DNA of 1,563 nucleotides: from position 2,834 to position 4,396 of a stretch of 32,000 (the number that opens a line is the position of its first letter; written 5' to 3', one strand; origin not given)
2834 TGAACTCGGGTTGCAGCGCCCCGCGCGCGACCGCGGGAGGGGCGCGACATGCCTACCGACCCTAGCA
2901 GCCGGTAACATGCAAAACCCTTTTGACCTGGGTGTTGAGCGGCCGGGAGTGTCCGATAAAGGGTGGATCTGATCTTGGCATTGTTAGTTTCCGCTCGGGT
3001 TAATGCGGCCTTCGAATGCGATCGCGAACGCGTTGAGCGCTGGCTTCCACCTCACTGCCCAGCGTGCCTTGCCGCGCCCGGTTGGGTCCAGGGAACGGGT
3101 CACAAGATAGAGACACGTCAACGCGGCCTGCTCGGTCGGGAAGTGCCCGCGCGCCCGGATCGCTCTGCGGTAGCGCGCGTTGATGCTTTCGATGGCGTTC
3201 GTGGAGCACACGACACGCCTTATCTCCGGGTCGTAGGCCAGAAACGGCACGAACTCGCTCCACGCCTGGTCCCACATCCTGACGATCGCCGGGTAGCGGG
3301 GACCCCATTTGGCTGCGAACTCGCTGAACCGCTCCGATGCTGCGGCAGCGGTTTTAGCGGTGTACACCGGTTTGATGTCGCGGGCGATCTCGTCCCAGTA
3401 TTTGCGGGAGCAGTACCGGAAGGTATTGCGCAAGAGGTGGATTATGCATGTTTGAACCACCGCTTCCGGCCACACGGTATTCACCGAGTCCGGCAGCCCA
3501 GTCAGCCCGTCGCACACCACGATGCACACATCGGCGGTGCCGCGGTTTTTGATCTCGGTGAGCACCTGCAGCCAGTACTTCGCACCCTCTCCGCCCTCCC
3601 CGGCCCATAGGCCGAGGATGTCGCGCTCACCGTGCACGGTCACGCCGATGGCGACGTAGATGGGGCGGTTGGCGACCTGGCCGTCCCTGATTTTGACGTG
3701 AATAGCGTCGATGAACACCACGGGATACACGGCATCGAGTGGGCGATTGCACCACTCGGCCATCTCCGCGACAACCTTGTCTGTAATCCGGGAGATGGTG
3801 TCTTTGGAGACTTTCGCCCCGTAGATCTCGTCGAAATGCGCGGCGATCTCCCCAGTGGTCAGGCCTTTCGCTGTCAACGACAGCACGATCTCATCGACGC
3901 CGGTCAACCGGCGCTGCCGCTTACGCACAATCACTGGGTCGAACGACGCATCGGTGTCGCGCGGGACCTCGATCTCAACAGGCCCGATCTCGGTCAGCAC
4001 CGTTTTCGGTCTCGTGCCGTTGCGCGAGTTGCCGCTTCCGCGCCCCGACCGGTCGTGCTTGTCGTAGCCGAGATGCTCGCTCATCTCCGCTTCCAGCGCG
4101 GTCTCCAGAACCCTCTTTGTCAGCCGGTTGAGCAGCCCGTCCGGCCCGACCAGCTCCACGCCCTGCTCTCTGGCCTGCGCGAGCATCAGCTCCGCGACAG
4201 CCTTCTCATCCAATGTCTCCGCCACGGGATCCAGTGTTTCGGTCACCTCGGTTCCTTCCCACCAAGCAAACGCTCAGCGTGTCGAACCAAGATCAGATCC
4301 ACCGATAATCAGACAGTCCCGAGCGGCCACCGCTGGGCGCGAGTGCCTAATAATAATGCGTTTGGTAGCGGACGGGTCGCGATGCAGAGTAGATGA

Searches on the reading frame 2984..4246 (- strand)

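Call 65: search_protein_families(library=pfam, proteins=[window:2984-4246:-], max_evalue=0.001)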
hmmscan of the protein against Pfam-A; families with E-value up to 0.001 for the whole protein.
window:2984-4246:- (420 aa): 2 families
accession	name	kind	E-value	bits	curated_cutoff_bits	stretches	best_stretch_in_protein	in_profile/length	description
PF00872.24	Transposase_mut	-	1.3e-126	422.9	21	1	23-387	12-373/379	Transposase, Mutator family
PF10551.15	MULE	-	0.00079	20.3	27.6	0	193-274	14-99/99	MULE transposase domain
